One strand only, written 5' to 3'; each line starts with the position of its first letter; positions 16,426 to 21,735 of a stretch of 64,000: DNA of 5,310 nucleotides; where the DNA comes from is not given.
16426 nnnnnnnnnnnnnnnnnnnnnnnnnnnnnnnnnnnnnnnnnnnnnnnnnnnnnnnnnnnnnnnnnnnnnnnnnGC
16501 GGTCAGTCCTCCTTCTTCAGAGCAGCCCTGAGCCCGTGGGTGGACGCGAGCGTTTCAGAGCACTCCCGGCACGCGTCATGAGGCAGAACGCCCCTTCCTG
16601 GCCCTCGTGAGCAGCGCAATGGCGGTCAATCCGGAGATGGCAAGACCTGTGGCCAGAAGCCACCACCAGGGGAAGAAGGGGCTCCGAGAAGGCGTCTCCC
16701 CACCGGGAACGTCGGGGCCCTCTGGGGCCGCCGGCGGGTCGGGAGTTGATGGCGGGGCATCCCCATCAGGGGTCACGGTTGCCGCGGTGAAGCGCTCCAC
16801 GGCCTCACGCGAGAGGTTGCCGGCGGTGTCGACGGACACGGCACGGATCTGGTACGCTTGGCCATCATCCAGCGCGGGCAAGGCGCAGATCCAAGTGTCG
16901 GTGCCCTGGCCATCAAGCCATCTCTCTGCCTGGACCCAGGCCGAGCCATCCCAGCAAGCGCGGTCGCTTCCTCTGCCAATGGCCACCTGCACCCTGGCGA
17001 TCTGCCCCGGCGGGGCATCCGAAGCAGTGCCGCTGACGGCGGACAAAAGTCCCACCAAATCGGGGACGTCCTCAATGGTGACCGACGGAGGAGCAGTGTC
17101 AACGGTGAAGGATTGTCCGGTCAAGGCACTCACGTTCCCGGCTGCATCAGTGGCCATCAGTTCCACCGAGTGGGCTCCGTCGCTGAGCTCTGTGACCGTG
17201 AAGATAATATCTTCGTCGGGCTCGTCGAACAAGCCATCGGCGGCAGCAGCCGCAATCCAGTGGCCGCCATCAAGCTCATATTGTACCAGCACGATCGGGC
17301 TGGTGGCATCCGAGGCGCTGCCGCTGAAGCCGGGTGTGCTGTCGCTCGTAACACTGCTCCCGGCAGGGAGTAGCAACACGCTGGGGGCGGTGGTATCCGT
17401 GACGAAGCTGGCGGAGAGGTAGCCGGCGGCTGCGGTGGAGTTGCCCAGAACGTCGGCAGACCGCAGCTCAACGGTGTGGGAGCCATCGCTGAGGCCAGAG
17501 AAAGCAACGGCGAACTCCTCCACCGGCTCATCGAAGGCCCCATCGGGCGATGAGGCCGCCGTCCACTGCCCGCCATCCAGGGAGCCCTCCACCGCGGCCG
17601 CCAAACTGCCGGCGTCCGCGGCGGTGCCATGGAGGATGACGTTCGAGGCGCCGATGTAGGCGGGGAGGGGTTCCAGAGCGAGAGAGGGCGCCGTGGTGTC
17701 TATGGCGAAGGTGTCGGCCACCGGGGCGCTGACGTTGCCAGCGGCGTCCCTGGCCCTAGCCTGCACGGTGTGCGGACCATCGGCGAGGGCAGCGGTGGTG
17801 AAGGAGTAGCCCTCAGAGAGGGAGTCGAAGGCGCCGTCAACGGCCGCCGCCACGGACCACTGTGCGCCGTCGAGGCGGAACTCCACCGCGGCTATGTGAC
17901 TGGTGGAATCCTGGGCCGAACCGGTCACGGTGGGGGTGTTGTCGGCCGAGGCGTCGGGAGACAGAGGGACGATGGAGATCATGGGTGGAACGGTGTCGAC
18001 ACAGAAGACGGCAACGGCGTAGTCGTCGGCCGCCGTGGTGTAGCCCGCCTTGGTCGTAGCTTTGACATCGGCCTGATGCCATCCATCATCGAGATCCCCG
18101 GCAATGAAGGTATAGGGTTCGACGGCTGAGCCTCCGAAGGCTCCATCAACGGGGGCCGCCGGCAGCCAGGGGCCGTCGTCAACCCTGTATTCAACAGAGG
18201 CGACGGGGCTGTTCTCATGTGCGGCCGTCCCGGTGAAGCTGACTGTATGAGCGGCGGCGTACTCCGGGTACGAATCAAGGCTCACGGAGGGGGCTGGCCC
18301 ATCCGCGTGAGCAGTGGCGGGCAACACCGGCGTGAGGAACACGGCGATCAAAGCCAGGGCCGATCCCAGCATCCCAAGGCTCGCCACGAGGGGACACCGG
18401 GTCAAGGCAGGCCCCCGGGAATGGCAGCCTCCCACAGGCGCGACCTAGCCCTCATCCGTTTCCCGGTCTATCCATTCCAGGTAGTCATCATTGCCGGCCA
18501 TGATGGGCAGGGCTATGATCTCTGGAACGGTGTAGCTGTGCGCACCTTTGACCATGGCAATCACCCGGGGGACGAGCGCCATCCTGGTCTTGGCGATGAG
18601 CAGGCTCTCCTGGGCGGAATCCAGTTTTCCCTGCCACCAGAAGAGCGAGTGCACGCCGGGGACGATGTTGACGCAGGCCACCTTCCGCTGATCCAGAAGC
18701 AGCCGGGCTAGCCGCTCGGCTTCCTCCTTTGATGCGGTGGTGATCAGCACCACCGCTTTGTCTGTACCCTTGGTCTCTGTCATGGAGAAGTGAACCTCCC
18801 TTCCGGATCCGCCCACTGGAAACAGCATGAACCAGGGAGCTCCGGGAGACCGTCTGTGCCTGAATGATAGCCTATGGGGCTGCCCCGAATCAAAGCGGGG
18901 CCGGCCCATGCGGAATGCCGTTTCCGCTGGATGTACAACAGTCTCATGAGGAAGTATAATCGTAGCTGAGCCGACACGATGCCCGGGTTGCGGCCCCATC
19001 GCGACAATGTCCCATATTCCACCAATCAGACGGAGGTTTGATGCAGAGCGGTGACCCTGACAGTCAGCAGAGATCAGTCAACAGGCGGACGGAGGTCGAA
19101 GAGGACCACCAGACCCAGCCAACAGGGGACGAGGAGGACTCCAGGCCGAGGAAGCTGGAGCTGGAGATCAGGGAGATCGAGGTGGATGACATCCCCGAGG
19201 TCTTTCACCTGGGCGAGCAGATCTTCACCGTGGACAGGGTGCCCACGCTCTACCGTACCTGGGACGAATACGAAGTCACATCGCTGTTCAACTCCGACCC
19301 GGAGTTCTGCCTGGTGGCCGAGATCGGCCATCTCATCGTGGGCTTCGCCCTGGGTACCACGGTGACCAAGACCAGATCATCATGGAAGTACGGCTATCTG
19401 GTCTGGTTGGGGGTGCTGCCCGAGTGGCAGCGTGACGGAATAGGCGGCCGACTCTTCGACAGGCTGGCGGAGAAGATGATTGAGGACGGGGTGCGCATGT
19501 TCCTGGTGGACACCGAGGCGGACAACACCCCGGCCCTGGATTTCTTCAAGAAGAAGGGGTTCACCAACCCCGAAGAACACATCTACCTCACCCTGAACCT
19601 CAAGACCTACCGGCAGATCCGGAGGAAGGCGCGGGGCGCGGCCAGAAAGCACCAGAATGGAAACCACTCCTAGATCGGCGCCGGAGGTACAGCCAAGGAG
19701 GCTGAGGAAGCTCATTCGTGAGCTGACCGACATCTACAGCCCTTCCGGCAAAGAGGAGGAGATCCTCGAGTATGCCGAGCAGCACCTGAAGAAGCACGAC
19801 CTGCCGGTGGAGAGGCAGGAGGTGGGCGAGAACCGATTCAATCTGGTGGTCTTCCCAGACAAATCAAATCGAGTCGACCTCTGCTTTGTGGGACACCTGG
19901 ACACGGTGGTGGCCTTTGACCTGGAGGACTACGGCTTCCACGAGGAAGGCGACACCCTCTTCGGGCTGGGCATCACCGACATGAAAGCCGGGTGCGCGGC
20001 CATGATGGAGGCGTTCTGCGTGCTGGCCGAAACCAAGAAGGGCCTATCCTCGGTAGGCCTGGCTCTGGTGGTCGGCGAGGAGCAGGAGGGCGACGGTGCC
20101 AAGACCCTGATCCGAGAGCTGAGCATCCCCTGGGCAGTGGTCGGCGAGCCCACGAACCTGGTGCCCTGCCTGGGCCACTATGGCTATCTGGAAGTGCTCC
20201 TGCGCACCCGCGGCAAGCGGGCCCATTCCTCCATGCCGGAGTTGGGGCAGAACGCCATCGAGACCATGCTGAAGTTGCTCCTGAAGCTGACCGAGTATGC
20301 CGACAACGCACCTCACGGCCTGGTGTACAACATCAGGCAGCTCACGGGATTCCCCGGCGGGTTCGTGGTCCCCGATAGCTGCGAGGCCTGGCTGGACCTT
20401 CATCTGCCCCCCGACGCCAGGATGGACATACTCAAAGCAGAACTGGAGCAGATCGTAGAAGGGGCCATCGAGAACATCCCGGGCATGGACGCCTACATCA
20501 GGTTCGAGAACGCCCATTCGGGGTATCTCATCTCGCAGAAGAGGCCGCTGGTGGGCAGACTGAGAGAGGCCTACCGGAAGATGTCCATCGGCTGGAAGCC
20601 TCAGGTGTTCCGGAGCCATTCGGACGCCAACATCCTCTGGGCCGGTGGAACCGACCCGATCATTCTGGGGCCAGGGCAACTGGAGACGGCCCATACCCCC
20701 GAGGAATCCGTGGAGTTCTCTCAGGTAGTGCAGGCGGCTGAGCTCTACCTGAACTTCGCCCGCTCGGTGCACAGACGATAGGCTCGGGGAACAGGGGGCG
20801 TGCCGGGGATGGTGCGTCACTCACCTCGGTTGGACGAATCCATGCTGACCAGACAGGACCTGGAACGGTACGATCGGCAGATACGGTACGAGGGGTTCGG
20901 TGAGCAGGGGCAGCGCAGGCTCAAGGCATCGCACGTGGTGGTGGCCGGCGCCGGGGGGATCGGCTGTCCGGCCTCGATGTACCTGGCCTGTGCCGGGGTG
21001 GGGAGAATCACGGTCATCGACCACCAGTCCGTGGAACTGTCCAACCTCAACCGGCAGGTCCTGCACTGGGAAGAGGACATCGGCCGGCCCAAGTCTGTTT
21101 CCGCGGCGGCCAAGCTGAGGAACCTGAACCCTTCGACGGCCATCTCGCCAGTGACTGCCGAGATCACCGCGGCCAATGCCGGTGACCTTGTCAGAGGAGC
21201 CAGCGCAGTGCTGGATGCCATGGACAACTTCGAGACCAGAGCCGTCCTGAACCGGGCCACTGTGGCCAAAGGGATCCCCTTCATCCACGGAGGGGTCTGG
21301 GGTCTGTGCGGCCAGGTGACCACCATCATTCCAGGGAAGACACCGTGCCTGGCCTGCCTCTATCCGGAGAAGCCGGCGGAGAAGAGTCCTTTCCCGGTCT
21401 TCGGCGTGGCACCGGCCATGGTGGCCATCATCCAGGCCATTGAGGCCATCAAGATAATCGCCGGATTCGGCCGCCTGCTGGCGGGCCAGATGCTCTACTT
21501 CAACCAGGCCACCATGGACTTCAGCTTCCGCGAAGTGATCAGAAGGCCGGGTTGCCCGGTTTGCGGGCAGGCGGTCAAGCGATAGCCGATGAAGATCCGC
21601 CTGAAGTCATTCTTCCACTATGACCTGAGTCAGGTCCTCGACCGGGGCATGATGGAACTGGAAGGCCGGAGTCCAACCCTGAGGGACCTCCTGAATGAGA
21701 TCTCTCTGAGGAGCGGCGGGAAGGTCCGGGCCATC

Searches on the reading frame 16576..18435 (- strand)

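Call 11: search_protein_families(library=pfam, proteins=[window:16576-18435:-], max_evalue=0.0001)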
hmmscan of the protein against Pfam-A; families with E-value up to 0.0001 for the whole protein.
window:16576-18435:- (619 aa): 4 families
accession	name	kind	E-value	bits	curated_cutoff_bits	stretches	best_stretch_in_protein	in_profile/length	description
PF19077.6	Big_13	-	2.3e-25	89.5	27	2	361-447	22-102/102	Bacterial Ig-like domain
PF13750.12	Big_3_3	-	3.1e-16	59.9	27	1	410-546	5-142/157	Bacterial Ig-like domain (group 3)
PF17957.7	Big_7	-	4.2e-16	59.8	24.1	1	154-226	4-70/70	Bacterial Ig domain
PF00801.26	PKD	-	6.7e-05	23.3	23.5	0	403-437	48-74/80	PKD domain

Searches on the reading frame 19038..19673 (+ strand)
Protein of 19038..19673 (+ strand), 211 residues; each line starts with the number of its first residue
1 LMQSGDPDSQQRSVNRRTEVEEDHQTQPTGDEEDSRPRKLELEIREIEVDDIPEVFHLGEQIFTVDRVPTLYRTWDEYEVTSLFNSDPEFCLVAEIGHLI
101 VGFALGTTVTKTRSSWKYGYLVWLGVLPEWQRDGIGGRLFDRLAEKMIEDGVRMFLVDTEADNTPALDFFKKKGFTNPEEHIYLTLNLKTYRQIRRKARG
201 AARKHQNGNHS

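Call 11: search_protein_families(library=pfam, proteins=[window:19038-19673:+], max_evalue=0.0001)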
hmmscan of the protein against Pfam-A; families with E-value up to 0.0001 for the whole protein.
window:19038-19673:+ (211 aa): 5 families
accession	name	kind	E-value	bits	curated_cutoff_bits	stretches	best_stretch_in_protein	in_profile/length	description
PF00583.31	Acetyltransf_1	-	1.3e-15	58.1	20.7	1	69-175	10-116/116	Acetyltransferase (GNAT) family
PF13508.13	Acetyltransf_7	-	3.6e-11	43.7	27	1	89-176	3-83/84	Acetyltransferase (GNAT) domain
PF08445.16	FR47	-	8e-09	35.8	22.1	1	117-181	20-83/86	FR47-like protein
PF13673.13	Acetyltransf_10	-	3e-07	30.9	23.6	1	79-179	21-111/128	Acetyltransferase (GNAT) domain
PF13527.13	Acetyltransf_9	-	1.1e-05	25.9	25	1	43-154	1-108/127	Acetyltransferase (GNAT) domain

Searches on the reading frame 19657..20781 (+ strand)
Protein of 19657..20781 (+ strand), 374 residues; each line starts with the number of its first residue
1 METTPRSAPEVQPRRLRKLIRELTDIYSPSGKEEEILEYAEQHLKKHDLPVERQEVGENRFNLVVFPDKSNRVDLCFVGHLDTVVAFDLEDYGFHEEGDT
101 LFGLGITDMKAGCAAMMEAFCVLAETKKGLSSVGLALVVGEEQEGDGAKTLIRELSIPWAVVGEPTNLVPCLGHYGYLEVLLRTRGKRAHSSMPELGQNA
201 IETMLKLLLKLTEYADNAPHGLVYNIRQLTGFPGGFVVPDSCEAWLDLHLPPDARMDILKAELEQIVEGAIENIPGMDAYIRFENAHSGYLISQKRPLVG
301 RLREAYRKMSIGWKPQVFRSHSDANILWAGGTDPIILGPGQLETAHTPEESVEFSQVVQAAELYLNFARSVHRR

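Call 11: search_protein_families(library=pfam, proteins=[window:19657-20781:+], max_evalue=0.0001)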
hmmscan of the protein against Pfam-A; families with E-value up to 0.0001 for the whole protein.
window:19657-20781:+ (374 aa): 3 families
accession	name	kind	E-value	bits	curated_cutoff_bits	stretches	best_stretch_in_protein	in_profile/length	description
PF01546.33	Peptidase_M20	-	5.5e-21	75.9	24.6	1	77-369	2-205/206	Peptidase family M20/M25/M40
PF07687.19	M20_dimer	-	1.9e-14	53.9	21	1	173-269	2-101/107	Peptidase dimerisation domain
PF04389.22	Peptidase_M28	-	6.8e-06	26.4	21.3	1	72-153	12-78/193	Peptidase family M28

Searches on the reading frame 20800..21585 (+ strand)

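Call 11: search_protein_families(library=pfam, proteins=[window:20800-21585:+], max_evalue=0.0001)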
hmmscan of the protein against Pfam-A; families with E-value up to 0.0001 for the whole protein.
window:20800-21585:+ (261 aa): 1 family
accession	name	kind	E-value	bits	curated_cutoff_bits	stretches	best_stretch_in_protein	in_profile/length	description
PF00899.27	ThiF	-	4.7e-72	242.4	28.1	1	24-254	1-238/238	ThiF family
